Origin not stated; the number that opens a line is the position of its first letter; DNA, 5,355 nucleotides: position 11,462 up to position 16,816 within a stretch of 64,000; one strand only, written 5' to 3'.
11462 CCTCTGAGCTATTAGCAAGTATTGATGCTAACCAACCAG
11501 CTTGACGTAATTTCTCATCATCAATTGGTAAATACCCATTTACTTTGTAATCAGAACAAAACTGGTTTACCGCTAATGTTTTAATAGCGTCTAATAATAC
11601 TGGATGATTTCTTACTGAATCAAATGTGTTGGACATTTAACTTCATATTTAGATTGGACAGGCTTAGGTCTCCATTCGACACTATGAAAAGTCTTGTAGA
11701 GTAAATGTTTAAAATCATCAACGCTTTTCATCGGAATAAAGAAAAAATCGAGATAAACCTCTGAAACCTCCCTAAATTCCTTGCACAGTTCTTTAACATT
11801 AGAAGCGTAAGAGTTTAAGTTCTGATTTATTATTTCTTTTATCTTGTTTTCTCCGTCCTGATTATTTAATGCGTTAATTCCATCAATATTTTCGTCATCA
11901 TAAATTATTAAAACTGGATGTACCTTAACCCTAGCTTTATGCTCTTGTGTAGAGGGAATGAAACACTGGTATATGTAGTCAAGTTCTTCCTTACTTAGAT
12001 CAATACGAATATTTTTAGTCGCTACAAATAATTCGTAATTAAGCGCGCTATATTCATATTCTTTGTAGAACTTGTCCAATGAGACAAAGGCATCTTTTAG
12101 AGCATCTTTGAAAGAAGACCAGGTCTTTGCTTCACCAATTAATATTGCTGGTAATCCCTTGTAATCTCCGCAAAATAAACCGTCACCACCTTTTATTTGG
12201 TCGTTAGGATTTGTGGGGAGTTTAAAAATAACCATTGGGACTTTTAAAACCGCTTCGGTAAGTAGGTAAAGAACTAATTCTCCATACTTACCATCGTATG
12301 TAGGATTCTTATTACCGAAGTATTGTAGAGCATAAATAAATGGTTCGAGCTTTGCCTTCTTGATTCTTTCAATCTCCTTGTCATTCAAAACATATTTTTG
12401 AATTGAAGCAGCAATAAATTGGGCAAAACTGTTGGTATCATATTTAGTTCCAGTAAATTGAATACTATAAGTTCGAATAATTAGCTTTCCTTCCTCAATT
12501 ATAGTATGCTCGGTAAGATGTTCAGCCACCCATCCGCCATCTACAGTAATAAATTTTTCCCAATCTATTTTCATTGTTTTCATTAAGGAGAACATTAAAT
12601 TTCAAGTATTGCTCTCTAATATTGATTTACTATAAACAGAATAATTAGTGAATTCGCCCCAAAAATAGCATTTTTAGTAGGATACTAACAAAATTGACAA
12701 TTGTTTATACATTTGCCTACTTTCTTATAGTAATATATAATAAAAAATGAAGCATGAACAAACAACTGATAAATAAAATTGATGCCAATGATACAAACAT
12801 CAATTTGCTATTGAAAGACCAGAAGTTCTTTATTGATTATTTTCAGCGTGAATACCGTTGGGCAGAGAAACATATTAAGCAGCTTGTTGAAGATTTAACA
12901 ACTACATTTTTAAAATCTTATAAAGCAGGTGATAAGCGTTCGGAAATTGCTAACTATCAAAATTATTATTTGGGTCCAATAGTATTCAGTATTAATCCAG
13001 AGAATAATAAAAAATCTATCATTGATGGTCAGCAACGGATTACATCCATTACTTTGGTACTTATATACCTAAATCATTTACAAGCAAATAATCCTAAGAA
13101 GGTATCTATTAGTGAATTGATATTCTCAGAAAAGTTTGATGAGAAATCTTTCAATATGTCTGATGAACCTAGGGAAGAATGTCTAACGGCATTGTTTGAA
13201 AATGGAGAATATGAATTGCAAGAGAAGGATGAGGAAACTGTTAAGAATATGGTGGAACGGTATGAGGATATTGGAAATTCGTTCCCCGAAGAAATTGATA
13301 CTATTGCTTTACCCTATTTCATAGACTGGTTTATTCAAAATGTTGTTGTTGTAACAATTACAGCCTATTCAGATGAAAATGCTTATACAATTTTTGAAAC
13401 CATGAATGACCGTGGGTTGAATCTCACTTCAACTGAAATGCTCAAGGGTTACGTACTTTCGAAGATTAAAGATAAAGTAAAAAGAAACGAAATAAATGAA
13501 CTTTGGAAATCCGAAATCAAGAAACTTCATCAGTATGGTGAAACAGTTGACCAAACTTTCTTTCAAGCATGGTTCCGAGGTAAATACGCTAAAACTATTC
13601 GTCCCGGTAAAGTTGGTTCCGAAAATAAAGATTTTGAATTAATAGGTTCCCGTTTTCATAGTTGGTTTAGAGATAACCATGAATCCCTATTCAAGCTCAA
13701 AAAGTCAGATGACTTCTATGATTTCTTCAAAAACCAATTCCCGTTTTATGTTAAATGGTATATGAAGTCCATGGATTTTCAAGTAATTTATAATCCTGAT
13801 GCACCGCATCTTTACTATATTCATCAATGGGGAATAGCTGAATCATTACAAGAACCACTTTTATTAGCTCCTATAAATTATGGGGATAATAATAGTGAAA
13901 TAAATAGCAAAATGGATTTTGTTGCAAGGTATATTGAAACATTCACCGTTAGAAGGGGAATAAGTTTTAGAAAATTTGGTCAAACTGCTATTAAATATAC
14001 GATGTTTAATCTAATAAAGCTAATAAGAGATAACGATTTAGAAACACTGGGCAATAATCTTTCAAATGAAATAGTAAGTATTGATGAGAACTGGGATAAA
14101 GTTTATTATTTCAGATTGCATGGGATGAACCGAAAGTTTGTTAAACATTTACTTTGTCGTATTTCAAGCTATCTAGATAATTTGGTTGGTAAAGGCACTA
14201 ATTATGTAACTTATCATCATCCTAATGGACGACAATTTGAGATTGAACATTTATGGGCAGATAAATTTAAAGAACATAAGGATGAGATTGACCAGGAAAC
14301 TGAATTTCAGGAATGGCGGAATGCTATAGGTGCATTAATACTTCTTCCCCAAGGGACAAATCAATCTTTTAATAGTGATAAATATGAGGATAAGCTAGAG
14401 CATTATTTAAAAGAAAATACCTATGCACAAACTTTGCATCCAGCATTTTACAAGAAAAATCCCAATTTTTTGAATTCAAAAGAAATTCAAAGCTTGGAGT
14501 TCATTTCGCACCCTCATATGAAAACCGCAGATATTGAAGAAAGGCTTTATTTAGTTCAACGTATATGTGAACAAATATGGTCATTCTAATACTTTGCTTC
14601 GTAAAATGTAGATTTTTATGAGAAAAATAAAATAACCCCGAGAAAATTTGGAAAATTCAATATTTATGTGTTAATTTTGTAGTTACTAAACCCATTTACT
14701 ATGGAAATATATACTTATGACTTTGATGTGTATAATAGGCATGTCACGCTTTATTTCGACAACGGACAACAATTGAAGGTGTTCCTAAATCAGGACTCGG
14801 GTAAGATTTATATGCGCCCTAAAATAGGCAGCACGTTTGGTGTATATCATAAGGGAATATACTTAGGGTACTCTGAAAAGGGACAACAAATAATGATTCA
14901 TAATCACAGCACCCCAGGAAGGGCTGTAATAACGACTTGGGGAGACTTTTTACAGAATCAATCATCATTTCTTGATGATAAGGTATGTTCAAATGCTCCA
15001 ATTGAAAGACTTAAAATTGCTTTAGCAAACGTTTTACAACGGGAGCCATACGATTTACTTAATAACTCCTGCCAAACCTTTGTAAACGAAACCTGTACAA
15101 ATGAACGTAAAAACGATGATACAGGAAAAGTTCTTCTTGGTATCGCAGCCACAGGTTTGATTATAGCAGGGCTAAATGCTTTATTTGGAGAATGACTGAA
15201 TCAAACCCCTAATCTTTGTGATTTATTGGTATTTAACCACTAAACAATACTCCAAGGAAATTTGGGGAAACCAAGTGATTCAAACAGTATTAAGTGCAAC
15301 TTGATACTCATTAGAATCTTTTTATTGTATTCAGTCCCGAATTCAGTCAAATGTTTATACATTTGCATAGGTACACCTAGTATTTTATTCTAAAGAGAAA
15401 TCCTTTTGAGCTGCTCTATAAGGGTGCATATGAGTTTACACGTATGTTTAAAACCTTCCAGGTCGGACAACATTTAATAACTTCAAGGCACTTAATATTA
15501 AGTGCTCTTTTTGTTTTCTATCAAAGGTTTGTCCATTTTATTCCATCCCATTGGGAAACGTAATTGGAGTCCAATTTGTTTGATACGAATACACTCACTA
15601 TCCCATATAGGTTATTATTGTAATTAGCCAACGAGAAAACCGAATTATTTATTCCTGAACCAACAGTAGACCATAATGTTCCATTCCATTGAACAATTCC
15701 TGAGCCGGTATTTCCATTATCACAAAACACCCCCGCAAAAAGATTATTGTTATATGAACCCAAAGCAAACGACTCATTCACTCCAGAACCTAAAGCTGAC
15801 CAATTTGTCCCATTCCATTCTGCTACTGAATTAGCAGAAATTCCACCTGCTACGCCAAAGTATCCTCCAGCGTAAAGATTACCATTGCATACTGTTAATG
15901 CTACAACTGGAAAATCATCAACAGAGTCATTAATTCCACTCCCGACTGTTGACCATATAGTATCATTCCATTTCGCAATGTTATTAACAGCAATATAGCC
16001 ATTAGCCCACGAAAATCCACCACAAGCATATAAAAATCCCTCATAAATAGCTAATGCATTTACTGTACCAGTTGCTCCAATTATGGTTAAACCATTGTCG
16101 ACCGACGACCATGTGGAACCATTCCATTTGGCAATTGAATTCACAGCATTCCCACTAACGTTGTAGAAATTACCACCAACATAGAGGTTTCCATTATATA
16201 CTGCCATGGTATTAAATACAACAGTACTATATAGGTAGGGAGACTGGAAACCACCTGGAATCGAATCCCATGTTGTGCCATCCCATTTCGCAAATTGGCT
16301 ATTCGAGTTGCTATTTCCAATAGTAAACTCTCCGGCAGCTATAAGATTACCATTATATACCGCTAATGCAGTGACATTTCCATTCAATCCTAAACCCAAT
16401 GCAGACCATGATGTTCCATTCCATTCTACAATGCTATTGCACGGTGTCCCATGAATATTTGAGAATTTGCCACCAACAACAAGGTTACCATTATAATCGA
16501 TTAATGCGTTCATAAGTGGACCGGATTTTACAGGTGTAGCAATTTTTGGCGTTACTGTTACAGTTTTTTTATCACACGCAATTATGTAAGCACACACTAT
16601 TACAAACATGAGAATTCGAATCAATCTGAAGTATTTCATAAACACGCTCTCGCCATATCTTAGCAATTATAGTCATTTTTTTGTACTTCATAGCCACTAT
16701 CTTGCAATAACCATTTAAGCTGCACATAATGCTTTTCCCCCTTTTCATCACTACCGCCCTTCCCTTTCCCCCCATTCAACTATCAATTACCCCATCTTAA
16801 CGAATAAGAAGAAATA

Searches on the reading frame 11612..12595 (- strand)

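Call 3: search_protein_families(library=pfam, proteins=[window:11612-12595:-], max_evalue=1)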
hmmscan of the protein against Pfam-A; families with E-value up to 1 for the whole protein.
window:11612-12595:- (327 aa): 3 families
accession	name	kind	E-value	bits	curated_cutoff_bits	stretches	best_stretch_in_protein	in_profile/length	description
PF08878.16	HamA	-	1.8e-27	97.1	25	1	56-285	2-226/230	HamA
PF22893.2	ULD_2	-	0.1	13.2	24.5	0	156-180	23-47/85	Ubiquitin-like domain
PF10845.14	DUF2576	-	0.22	11.7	27.4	1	253-272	13-32/49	Protein of unknown function (DUF2576)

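Call 4: search_protein_families(library=padloc, proteins=[window:11612-12595:-], max_evalue=1)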
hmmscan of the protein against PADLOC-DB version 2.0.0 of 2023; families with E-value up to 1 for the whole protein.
window:11612-12595:- (327 aa): 15 families
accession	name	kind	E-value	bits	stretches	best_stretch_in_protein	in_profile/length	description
PDLC00154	HamA1|HamA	-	1e-101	338.5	1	6-310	3-311/313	DUF1837 domain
PDLC00196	HamA2|HamA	-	1.3e-32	111.6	1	17-301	14-309/315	DUF1837 domain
PDLC00168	HamA1|HamA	-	3.1e-32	110.2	1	25-297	26-304/312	DUF1837 domain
PDLC00163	HamA1|HamA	-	8e-29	99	1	10-303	7-311/314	DUF1837 domain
PDLC00165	HamA1|HamA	-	1.9e-27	94.4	1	26-302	22-302/308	DUF1837 domain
PDLC00156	HamA1|HamA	-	6.6e-25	86.3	1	26-300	17-293/298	DUF1837 domain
PDLC00171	HamA1|HamA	-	4e-23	80.2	1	36-299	22-278/286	DUF1837 domain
PDLC00162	HamA1|HamA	-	1.6e-12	45.6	1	40-294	35-294/310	DUF1837 domain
PDLC00170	HamA1|HamA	-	2e-12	45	1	39-297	19-268/279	DUF1837 domain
PDLC00172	HamA1|HamA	-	6.5e-12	43.5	1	89-303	99-320/326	DUF1837 domain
PDLC00166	HamA1|HamA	-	8.4e-12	43.3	1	40-295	22-268/282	DUF1837 domain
PDLC00158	HamA1|HamA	-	5.9e-11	40.4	1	41-299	32-297/307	DUF1837 domain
PDLC00152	HamA1|HamA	-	6e-10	37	1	45-295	41-291/299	DUF1837 domain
PDLC00155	HamA1|HamA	-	6.6e-07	27.1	1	53-173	44-174/276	DUF1837 domain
PDLC00164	HamA1|HamA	-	0.00016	18.7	1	40-129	219-311/490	DUF1837 domain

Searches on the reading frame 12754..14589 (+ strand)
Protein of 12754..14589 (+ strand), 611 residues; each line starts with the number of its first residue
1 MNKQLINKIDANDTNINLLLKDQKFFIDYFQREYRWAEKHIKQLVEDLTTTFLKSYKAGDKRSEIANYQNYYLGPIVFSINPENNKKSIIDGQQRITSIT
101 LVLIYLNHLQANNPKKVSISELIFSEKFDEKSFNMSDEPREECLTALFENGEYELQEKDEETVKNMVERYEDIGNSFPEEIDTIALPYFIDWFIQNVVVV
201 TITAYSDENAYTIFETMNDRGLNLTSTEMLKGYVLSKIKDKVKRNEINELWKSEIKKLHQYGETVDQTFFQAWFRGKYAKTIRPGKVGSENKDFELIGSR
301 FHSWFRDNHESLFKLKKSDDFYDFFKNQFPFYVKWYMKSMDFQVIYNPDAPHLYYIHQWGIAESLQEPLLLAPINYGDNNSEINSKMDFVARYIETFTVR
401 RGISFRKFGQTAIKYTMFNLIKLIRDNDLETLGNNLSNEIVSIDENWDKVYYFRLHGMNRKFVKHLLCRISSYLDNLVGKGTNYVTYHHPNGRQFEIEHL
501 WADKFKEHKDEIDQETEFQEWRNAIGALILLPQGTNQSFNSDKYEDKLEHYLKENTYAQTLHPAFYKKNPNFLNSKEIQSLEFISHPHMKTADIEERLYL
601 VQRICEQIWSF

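Call 3: search_protein_families(library=pfam, proteins=[window:12754-14589:+], max_evalue=1)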
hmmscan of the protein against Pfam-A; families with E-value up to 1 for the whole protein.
window:12754-14589:+ (611 aa): 3 families
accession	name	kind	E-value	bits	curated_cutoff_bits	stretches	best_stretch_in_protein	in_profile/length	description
PF03235.19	GmrSD_N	-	1e-33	117.6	33.2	1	19-234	4-198/199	GmrSD restriction endonuclease, N-terminal domain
PF07510.16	GmrSD_C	-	1.7e-07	31.7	23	1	459-559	20-114/138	GmrSD restriction endonucleases, C-terminal domain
PF18107.7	HTH_ABP1_N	-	0.046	13.8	22.5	1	243-287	1-46/61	Fission yeast centromere protein N-terminal domain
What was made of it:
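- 12754..14589 (+): Context only: GmrSD-type (DUF262 + DUF1524) restriction enzyme. Pfam GmrSD_N E 1e-33 and GmrSD_C E 2e-7 (call 3).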

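Call 4: search_protein_families(library=padloc, proteins=[window:12754-14589:+], max_evalue=1)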
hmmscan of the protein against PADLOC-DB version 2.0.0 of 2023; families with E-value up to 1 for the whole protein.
window:12754-14589:+ (611 aa): 27 families (the best 25 are shown)
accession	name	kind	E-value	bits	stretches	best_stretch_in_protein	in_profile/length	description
PDLC04157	HEC-06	-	4.9e-37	125.7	1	6-553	4-520/558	-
PDLC04155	HEC-06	-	1.8e-35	120.5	2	7-275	3-273/562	-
PDLC04154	HEC-06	-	6.1e-35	118.9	2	7-259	5-269/569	-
PDLC02687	Orf5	-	2.7e-28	97.1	2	12-259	5-263/543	Orf5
PDLC02695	Orf5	-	1.2e-26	91.2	3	9-107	3-99/601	Orf5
PDLC02700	Orf5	-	4.1e-26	89.8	2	18-277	5-265/555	Orf5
PDLC02693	Orf5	-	5.1e-24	83.2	1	18-553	2-507/543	Orf5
PDLC02694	Orf5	-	6.9e-23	79.1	2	16-260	8-268/574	Orf5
PDLC02686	Orf5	-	1.4e-21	74.7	1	13-259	7-262/566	Orf5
PDLC02701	Orf5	-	2.2e-20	70.7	3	25-110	20-107/596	Orf5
PDLC02691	Orf5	-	4.3e-18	63.2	3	22-168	18-154/579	Orf5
PDLC02786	SspE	-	4.6e-16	56.3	3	17-113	16-113/766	SspE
PDLC02792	SspE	-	5.6e-16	56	3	21-117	20-121/771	SspE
PDLC02688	Orf5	-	6.5e-15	52.8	1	25-554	10-529/554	Orf5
PDLC04156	HEC-06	-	1.9e-14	51.1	2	189-283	195-287/562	-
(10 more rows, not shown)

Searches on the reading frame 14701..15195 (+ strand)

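Call 3: search_protein_families(library=pfam, proteins=[window:14701-15195:+], max_evalue=1)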
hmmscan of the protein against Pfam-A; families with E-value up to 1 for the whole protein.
window:14701-15195:+ (164 aa): 6 families
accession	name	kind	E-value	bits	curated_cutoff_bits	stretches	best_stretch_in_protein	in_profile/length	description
PF19629.4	DUF6133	-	0.02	15.5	27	1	139-164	22-47/65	Family of unknown function (DUF6133)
PF05903.20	Peptidase_C97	-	0.02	15.2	29.2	1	38-133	22-119/151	PPPDE putative peptidase domain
PF23474.1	Acb1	-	0.027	14.6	27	1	5-25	96-116/144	Anti-CBASS protein Acb1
PF14683.12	CBM-like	-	0.1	12.9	27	1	19-59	79-120/160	Polysaccharide lyase family 4, domain III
PF02499.21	DNA_pack_C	-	0.18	11.2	22.8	1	81-162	93-174/349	Probable DNA packing protein, C-terminus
PF04970.19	LRAT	-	0.41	11.4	24.3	1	111-135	94-118/120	Lecithin retinol acyltransferase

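Call 4: search_protein_families(library=padloc, proteins=[window:14701-15195:+], max_evalue=1)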
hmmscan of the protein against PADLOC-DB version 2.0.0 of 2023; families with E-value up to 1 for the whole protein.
window:14701-15195:+ (164 aa): 1 family
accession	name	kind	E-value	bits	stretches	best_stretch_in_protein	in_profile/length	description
PDLC00895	JAB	-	0.0069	14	1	120-153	13-46/162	JAB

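Call 5: search_protein_families(library=ncbifam, proteins=[window:14701-15195:+], max_evalue=1)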
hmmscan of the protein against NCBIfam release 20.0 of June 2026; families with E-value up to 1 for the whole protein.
window:14701-15195:+ (164 aa): 0 families

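Call 6: search_protein_families(library=phrogs, proteins=[window:14701-15195:+], max_evalue=1)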
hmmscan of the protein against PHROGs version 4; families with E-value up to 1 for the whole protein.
window:14701-15195:+ (164 aa): 1 family
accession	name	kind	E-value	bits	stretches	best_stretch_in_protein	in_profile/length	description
phrog_755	-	DNA, RNA and nucleotide metabolism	0.13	12.8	1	4-24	105-125/156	RNA ligase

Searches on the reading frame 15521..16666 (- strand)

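Call 100: search_protein_families(library=pfam, proteins=[window:15521-16666:-], max_evalue=0.001)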
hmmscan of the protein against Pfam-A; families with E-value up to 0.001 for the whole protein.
window:15521-16666:- (381 aa): 2 families
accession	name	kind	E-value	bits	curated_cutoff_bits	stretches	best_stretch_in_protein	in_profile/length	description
PF19565.4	DUF6087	-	8.6e-07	29.6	27.1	0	76-93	43-60/99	Family of unknown function (DUF6087)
PF17164.10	DUF5122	-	2.4e-05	24.9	27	0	158-180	3-25/36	Domain of unknown function (DUF5122) beta-propeller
